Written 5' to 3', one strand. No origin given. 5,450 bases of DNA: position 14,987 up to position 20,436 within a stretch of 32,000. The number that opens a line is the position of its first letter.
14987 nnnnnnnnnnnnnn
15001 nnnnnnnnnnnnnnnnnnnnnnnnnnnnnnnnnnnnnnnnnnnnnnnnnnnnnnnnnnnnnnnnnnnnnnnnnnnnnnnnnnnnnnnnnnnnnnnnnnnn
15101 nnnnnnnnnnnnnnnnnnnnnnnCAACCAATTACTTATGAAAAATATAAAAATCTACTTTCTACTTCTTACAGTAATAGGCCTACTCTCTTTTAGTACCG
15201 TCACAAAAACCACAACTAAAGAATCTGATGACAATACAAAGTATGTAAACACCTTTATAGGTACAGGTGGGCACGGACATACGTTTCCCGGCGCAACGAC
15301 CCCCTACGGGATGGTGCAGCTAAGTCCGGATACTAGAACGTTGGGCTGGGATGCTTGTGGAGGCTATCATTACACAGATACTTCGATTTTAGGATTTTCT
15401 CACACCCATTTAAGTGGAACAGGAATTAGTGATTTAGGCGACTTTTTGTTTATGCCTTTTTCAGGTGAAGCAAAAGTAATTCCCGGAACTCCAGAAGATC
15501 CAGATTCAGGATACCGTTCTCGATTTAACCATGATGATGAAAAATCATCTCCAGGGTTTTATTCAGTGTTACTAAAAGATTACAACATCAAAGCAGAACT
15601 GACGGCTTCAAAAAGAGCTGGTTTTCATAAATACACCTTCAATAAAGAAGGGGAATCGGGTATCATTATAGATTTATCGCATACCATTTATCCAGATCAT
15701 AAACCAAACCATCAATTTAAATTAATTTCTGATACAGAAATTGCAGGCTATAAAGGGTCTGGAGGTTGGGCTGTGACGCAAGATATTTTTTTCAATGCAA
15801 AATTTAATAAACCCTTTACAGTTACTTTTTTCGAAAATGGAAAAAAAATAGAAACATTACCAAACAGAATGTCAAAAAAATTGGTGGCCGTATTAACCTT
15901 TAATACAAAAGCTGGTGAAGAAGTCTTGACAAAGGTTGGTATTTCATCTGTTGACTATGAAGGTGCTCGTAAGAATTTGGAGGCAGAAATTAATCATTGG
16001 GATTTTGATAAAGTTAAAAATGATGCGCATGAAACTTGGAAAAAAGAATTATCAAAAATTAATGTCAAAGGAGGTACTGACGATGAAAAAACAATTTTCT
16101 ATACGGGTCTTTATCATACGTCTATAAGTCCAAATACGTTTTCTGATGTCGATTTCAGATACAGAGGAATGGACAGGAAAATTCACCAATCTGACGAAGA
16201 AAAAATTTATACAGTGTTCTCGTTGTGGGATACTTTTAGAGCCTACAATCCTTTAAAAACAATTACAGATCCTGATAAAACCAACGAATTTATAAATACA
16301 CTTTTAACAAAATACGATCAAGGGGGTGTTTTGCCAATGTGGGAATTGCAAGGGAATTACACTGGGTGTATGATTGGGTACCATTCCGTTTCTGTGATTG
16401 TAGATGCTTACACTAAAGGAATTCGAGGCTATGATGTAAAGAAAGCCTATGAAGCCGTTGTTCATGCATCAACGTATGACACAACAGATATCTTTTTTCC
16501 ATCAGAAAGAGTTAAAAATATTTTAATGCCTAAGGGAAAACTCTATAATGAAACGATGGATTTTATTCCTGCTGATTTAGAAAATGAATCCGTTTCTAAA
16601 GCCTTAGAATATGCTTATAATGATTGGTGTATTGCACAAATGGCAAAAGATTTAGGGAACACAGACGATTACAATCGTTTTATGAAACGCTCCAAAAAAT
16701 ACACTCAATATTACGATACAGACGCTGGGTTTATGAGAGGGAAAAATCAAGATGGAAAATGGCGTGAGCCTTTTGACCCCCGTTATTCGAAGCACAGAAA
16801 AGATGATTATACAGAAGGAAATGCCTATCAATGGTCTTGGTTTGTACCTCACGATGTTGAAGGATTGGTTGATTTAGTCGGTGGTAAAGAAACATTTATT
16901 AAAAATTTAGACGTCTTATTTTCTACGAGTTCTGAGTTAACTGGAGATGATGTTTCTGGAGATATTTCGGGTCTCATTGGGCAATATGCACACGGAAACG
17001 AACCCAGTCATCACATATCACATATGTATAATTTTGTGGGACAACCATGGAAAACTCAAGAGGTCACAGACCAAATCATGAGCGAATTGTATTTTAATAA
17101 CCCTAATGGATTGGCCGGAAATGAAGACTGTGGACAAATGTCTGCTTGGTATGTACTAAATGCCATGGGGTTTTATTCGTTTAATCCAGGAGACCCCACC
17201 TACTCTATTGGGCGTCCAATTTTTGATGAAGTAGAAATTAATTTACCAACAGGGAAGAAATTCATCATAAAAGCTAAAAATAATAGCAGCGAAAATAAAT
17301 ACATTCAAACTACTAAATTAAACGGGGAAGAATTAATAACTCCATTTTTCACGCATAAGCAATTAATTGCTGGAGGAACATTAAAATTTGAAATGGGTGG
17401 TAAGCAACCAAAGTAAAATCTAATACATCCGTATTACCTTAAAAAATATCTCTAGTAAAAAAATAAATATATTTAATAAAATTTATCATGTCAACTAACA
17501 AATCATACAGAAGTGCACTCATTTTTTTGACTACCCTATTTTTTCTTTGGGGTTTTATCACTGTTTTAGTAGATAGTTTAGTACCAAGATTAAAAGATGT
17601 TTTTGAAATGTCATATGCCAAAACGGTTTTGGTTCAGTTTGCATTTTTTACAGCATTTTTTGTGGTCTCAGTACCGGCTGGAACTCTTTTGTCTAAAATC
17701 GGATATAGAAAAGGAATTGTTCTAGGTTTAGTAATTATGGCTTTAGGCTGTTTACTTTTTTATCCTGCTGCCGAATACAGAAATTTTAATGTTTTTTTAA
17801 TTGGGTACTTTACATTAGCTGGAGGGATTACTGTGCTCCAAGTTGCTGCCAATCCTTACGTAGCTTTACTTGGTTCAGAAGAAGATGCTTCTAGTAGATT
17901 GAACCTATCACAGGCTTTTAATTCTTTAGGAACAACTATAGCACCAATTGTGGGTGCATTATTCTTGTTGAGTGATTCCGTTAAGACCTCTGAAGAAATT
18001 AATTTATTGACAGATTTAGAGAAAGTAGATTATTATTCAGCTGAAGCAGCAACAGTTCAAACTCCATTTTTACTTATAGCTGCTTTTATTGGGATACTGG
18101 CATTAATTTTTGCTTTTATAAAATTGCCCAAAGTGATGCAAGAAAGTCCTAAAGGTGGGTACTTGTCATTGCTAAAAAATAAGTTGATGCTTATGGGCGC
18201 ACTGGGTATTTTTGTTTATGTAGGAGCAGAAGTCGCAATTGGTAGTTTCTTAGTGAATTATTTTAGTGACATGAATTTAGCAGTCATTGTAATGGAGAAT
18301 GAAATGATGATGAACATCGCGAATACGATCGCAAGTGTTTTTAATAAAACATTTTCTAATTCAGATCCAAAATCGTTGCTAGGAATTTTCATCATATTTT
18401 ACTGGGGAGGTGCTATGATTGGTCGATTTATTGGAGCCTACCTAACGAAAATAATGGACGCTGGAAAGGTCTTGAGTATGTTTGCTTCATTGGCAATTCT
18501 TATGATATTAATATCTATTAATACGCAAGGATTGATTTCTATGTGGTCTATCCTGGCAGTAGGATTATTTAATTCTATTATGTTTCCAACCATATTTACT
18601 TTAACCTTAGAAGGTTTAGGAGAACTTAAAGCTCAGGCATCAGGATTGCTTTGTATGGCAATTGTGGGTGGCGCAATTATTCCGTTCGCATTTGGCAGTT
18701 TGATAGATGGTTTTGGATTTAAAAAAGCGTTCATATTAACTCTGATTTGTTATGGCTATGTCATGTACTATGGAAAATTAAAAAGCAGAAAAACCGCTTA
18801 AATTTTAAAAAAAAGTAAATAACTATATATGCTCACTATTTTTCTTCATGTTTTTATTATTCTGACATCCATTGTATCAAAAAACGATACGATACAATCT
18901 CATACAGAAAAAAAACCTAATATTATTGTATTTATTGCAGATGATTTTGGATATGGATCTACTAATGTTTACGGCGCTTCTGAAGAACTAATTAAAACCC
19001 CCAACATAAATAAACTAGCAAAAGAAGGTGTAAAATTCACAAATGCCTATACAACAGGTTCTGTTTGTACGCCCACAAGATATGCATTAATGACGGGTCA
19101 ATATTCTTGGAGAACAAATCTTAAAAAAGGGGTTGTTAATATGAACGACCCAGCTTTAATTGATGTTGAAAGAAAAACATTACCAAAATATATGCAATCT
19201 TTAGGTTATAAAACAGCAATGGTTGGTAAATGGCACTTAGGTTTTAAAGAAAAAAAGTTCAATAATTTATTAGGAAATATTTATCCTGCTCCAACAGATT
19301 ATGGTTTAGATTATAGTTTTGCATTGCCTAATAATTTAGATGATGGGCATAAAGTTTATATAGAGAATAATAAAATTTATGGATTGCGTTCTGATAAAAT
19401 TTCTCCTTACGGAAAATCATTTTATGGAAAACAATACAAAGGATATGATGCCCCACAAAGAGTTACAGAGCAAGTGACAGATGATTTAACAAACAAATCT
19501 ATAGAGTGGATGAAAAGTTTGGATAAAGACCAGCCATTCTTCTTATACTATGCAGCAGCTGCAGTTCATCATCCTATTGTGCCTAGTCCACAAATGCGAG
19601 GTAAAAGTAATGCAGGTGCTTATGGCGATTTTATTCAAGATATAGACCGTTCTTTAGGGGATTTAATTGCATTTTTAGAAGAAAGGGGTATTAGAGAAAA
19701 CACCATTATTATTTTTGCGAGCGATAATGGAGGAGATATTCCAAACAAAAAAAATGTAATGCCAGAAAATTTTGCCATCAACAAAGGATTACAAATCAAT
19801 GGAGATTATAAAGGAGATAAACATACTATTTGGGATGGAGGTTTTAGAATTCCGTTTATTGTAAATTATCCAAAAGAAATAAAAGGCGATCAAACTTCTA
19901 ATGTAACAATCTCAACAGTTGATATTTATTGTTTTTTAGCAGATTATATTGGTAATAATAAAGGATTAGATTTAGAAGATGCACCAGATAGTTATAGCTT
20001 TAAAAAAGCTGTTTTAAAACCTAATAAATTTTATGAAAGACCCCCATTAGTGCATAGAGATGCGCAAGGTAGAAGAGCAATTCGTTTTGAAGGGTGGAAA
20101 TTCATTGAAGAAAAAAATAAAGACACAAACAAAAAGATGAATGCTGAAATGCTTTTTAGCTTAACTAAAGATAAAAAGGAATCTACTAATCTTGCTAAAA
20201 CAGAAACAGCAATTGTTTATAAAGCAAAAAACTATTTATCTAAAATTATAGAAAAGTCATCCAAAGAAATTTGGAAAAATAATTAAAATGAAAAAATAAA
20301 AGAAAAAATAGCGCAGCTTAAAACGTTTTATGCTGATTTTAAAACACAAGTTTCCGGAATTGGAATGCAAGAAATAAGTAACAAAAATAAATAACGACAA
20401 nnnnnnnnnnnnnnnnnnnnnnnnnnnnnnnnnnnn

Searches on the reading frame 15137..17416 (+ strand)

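Call 3: search_protein_families(library=pfam, proteins=[window:15137-17416:+], max_evalue=0.01)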
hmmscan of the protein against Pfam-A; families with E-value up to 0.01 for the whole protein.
window:15137-17416:+ (759 aa): 2 families
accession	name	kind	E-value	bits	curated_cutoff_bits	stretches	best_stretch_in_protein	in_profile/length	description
PF07971.18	Glyco_hydro_92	-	1e-185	618.6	24.6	1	276-754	1-463/464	Glycosyl hydrolase family 92 catalytic domain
PF17678.7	Glyco_hydro_92N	-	9.7e-84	281.3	34.5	1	36-270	1-236/236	Glycosyl hydrolase family 92 N-terminal domain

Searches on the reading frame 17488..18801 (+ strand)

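Call 4: search_protein_families(library=pfam, proteins=[window:17488-18801:+], max_evalue=0.01)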
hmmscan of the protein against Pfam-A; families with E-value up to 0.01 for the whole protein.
window:17488-18801:+ (437 aa): 1 family
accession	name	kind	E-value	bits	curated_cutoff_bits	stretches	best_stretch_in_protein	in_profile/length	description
PF07690.21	MFS_1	-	1.9e-20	73.5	33.4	1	17-397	4-344/347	Major Facilitator Superfamily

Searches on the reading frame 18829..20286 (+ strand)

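Call 4: search_protein_families(library=pfam, proteins=[window:18829-20286:+], max_evalue=0.01)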
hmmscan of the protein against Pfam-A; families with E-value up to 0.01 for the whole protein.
window:18829-20286:+ (485 aa): 3 families
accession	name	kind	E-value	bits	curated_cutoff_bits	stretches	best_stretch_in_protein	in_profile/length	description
PF00884.28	Sulfatase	-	3.6e-47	161.6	25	1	30-373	1-298/301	Sulfatase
PF01663.27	Phosphodiest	-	7.2e-11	42.7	23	1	56-352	19-259/342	Type I phosphodiesterase / nucleotide pyrophosphatase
PF16347.10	SGSH_C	-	1.7e-05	25.5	29.3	1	330-462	7-140/154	N-sulphoglucosamine sulphohydrolase, C-terminal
